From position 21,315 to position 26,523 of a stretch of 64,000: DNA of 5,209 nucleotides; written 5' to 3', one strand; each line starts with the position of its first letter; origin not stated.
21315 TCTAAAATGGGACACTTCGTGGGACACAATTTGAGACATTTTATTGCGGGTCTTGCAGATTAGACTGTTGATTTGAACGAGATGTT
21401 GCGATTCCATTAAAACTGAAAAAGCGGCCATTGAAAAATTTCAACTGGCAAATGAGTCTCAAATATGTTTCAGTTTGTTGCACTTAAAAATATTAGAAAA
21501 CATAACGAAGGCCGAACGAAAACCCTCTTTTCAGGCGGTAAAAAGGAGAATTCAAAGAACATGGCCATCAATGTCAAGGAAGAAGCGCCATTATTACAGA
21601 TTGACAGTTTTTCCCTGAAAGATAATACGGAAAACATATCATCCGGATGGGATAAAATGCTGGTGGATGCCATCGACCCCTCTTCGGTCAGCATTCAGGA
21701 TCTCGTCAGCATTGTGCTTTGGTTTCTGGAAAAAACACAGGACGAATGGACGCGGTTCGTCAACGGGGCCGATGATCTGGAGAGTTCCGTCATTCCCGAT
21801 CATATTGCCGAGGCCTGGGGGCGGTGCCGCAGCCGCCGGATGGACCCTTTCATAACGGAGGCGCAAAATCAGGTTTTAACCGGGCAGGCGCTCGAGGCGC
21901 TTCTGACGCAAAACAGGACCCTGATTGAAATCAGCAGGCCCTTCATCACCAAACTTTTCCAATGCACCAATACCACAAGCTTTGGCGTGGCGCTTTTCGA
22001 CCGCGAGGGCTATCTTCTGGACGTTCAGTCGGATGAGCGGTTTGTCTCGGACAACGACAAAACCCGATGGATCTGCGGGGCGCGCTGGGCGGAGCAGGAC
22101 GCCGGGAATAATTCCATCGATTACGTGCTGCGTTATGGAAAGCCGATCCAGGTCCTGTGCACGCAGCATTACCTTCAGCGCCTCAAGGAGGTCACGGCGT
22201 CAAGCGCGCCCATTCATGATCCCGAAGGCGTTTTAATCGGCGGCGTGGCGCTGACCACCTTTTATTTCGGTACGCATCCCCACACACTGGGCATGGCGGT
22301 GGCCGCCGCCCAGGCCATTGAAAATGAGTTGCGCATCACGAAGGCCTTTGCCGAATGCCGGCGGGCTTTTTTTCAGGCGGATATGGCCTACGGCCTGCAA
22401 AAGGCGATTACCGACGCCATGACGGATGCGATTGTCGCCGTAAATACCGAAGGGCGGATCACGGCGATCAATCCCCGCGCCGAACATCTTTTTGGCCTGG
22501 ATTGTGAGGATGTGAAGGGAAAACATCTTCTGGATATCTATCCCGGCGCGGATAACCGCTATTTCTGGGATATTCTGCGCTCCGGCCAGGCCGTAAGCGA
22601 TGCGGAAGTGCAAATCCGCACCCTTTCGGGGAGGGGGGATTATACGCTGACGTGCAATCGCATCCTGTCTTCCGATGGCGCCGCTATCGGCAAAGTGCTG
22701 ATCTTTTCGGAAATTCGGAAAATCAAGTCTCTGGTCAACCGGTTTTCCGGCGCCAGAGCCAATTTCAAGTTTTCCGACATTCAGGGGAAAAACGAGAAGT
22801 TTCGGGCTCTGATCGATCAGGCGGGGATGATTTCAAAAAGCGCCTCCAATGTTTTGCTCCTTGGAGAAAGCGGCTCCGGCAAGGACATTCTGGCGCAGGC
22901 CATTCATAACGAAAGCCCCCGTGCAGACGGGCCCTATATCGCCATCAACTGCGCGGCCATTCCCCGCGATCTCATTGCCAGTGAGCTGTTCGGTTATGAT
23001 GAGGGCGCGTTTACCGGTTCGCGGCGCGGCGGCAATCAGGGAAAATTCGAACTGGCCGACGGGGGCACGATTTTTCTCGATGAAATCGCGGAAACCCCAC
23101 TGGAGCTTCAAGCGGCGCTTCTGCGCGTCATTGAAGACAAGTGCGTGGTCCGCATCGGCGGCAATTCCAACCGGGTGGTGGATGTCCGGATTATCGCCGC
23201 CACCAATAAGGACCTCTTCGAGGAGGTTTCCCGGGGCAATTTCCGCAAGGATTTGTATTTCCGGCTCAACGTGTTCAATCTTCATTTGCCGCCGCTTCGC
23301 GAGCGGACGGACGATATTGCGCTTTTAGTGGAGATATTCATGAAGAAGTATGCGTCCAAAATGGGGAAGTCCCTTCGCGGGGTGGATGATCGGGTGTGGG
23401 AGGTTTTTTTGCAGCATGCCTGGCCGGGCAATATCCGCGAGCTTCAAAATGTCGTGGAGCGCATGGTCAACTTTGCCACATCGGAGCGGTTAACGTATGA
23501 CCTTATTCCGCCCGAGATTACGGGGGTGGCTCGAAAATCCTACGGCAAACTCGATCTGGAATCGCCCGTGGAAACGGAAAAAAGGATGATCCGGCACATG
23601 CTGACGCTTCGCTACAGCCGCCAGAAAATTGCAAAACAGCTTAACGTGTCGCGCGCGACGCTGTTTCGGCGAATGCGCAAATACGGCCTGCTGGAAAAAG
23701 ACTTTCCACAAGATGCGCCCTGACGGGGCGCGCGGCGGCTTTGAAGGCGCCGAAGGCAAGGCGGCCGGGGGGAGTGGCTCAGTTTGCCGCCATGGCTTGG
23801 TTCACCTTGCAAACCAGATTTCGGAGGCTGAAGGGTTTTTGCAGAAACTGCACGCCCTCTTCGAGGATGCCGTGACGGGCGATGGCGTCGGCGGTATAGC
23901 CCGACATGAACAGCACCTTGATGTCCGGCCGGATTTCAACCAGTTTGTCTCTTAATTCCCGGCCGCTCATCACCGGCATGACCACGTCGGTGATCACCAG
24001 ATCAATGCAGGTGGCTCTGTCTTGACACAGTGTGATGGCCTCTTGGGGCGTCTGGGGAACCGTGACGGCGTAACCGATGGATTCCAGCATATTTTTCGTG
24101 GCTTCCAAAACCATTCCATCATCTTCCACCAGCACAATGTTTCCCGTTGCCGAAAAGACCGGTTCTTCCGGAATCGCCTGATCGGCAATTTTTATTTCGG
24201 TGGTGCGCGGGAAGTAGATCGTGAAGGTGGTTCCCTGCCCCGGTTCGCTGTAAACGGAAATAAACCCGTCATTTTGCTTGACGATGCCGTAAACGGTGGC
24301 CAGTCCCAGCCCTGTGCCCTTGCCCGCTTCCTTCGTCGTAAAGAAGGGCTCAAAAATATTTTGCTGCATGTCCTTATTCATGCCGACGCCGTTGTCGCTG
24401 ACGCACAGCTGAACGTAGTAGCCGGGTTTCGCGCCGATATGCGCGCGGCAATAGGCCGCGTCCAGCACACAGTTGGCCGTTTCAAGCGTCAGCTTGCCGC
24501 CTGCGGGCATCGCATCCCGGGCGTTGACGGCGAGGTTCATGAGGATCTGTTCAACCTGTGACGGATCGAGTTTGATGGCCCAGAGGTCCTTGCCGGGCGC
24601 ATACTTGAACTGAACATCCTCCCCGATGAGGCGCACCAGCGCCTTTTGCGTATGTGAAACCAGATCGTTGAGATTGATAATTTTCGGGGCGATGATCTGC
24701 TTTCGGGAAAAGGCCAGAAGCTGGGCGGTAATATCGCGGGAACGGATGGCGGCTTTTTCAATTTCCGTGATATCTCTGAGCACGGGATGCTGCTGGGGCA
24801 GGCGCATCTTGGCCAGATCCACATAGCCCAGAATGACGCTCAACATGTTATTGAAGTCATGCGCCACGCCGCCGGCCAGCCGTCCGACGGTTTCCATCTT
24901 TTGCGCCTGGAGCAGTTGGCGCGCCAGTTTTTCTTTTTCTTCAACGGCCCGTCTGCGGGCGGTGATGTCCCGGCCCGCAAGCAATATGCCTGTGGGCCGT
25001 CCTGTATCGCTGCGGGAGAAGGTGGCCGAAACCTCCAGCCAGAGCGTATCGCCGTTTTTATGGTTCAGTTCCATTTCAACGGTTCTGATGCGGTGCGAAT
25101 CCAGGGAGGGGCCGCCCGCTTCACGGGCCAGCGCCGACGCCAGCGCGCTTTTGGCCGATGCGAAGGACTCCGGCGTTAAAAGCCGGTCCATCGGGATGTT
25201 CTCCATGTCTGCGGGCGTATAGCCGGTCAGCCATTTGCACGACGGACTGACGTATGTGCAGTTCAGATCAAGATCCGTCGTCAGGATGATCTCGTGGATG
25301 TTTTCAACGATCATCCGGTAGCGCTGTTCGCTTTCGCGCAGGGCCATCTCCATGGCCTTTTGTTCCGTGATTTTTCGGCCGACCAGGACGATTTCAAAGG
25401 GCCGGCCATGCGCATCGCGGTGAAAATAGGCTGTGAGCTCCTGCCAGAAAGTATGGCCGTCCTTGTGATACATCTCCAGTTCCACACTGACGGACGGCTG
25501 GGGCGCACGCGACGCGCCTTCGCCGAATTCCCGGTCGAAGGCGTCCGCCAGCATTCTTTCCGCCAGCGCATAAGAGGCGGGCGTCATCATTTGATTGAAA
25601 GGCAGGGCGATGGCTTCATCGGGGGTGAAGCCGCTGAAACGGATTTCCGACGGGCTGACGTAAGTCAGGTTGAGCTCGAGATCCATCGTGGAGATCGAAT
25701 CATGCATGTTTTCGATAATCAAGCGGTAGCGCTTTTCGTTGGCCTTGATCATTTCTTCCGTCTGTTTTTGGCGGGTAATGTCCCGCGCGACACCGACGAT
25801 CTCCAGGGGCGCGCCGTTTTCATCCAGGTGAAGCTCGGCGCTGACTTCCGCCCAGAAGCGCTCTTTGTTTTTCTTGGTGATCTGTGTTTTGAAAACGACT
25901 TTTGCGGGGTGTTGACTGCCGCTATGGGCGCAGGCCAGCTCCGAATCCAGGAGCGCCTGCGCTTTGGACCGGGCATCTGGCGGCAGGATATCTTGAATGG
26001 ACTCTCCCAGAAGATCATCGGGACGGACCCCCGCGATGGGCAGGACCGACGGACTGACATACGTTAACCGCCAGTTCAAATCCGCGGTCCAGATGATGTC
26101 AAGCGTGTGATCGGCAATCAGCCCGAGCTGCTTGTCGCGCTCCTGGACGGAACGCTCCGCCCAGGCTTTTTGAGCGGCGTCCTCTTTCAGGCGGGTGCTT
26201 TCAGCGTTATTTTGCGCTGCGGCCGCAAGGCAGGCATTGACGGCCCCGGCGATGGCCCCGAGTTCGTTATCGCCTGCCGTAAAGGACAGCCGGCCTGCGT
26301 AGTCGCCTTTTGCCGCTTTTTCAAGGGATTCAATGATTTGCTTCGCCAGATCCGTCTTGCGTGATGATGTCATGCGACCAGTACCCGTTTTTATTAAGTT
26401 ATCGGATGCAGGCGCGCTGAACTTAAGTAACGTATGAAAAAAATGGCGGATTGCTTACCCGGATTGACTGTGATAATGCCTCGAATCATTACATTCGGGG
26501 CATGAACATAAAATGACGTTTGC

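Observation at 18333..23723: Candidate sigma-54-controlled extracellular polyester/lipid hydrolase module: twin secreted PETase-like enzymes plus a divergent GAF-PAS activator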

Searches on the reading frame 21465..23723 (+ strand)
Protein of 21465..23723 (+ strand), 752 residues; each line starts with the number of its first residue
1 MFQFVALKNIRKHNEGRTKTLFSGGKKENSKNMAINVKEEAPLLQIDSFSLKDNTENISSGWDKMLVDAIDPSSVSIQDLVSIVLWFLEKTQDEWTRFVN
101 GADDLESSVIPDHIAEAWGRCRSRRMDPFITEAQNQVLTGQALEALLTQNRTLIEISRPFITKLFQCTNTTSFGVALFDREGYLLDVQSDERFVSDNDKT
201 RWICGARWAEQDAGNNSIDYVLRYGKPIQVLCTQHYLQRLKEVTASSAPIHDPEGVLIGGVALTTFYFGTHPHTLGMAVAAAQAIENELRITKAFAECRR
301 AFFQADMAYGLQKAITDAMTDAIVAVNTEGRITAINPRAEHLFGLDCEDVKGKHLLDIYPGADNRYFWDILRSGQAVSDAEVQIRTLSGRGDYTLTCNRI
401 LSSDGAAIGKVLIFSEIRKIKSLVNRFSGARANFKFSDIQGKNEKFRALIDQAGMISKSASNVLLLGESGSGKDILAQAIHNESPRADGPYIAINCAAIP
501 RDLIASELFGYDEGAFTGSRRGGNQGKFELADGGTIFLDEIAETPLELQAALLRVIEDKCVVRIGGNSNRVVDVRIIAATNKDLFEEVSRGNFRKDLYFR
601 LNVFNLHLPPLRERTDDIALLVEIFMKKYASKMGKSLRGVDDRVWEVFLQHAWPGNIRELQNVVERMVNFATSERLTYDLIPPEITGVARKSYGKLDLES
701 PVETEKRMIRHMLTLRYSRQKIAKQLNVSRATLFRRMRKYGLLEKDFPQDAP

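Call 3: search_protein_families(library=pfam, proteins=[window:21465-23723:+], max_evalue=0.01)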
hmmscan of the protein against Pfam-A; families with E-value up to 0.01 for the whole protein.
window:21465-23723:+ (752 aa): 19 families
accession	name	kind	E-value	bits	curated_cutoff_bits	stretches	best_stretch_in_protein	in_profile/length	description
PF00158.32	Sigma54_activat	-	1.8e-64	216.9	20.2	1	440-606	2-167/168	Sigma-54 interaction domain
PF25601.1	AAA_lid_14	-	6.4e-23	80.8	27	1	612-689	1-78/87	AAA+ ATPase lid domain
PF14532.12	Sigma54_activ_2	-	1.3e-18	68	25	1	443-611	4-138/138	Sigma-54 interaction domain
PF00989.32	PAS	-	1.5e-10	41.6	22.6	1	314-391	5-86/113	PAS fold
PF08448.16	PAS_4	-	4.7e-09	36.9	23.1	1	317-417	2-105/110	PAS fold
PF13426.13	PAS_9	-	2e-08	34.9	27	1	321-414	2-98/103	PAS domain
PF18024.7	HTH_50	-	7.5e-07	29.2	27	1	703-742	10-49/50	Helix-turn-helix domain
PF13188.13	PAS_8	-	1.5e-06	28.3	21.8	1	313-360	4-51/65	PAS domain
PF01078.27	Mg_chelatase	-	1.2e-05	25.2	20.3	0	515-581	89-157/207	Magnesium chelatase, subunit ChlI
PF07728.20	AAA_5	-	1.5e-05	25.5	22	1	462-582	1-123/139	AAA domain (dynein-related subfamily)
PF02954.25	HTH_8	-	3.8e-05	23.8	22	1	703-740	4-42/42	Bacterial regulatory protein, Fis family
PF07724.20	AAA_2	-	0.00014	22.4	27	1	460-582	3-125/166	AAA domain (Cdc48 subfamily)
PF02796.21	HTH_7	-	0.00037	21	23.8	1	717-735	22-40/45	Helix-turn-helix domain of resolvase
PF24820.1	Diguanyl_cycl_sensor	-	0.00068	20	28.1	1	317-354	3-40/109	Diguanylate cyclase-like sensor domain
PF00004.35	AAA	-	0.0015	19.4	21.2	1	463-599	1-129/131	ATPase family associated with various cellular activities (AAA)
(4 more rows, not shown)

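Call 21: search_protein_families(library=ncbifam, proteins=[window:21465-23723:+], max_evalue=0.01)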
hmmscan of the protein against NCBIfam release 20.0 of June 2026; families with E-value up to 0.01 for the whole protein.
window:21465-23723:+ (752 aa): 40 families (the best 25 are shown)
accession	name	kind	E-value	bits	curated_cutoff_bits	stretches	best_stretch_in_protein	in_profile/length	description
NF041552.1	TF_PrdR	equivalog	1.7e-113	380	795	1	304-741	128-577/577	sigma-54 dependent transcriptional regulator PrdR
NF008485.2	PRK11388.1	equivalog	4.7e-110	368.8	551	1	106-746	15-641/643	dihydroxyacetone kinase operon transcriptional regulator DhaR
NF038308.1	RNA_repair_RtcR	equivalog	7.3e-91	305.6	650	1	415-705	158-452/530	RNA repair transcriptional activator RtcR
TIGR01817.1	nifA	equivalog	1.3e-86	291.4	528.85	1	431-679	190-436/534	nif-specific transcriptional activator NifA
TIGR02329.1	propionate_PrpR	equivalog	1.2e-85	288.2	499.2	1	430-738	205-525/526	propionate catabolism operon regulatory protein PrpR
NF011953.0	PRK15424.1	equivalog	1.5e-85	287.9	703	1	428-739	210-533/538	propionate catabolism operon regulatory protein PrpR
NF008469.0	PRK11361.1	equivalog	7.2e-85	285.4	714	1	432-742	138-456/461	acetoacetate metabolism transcriptional regulator AtoC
NF003451.0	PRK05022.1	equivalog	2e-84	284.2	476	1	434-731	187-499/512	nitric oxide reductase transcriptional regulator NorR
TIGR01818.1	ntrC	equivalog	7.4e-84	282.2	558.6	1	442-693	139-389/463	nitrogen regulation protein NR(I)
TIGR02915.1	PEP_resp_reg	equivalog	1.4e-83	281.2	502.6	1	432-742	134-444/445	PEP-CTERM-box response regulator transcription factor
NF008085.0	PRK10820.1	equivalog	1.3e-80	271.5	576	1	301-745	71-515/520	transcriptional regulator TyrR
NF050807.1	TransRegFlbDCaul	equivalog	2.3e-78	264.1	750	1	442-684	123-365/454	sigma-54-dependent transcriptional regulator FlbD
NF011958.0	PRK15429.1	equivalog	1.1e-77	262.2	830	1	432-743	374-687/692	formate hydrogenlyase transcriptional activator FlhA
NF041946.1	LuxO_transreg_Vib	equivalog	3.3e-77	260.2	800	1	431-708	127-403/463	quorum-sensing sigma-54 dependent transcriptional regulator LuxO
NF041906.1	V4R_TF_MobR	exception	6.8e-76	255.9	999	1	411-740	208-544/544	phenol degradation transcriptional regulator MobR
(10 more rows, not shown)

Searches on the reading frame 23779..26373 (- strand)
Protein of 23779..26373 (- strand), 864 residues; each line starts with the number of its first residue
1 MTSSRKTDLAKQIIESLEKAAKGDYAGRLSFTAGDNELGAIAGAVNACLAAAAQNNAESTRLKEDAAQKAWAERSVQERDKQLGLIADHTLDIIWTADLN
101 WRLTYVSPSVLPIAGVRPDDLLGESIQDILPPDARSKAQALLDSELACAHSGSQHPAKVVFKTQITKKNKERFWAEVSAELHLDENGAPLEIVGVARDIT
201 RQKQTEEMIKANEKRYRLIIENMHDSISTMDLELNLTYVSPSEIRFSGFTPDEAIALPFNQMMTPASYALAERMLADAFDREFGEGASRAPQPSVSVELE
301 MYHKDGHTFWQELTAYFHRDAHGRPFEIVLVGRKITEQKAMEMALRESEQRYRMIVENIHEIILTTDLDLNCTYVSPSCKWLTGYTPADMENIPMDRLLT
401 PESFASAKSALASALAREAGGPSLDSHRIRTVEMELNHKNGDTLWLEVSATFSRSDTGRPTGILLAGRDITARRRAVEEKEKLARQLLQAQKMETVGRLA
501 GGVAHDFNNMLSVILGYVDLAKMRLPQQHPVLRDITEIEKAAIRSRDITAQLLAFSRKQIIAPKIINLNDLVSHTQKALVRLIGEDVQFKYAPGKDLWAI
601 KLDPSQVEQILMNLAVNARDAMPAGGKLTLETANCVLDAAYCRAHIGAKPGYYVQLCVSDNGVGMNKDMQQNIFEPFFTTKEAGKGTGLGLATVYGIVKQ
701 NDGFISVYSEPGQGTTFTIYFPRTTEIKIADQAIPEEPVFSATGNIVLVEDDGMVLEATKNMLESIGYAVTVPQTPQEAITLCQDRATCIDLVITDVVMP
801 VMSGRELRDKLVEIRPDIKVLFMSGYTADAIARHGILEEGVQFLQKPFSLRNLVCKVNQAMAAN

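Call 3: search_protein_families(library=pfam, proteins=[window:23779-26373:-], max_evalue=0.01)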
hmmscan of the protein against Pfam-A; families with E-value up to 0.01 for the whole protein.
window:23779-26373:- (864 aa): 9 families
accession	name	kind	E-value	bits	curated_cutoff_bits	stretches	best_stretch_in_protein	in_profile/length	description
PF00989.32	PAS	-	1.5e-29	102.7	22.6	3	351-470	2-113/113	PAS fold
PF13426.13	PAS_9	-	2.3e-29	102.1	27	3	93-200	3-102/103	PAS domain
PF08448.16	PAS_4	-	2.7e-26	92.4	23.1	3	357-475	2-110/110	PAS fold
PF08447.18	PAS_3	-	2.9e-23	82.4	25.6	3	104-196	2-89/89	PAS fold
PF02518.31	HATPase_c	-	3.1e-22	79.5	26.4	1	603-724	2-110/111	Histidine kinase-, DNA gyrase B-, and HSP90-like ATPase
PF00072.30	Response_reg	-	1.1e-18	67.8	30.2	1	746-857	1-110/111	Response regulator receiver domain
PF13188.13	PAS_8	-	1.7e-07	31.3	21.8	0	86-134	6-55/65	PAS domain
PF00512.31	HisKA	-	6.7e-06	26.5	26.9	1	497-559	3-64/66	His Kinase A (phospho-acceptor) domain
PF00672.30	HAMP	-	0.0098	16.6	25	0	11-47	11-46/53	HAMP domain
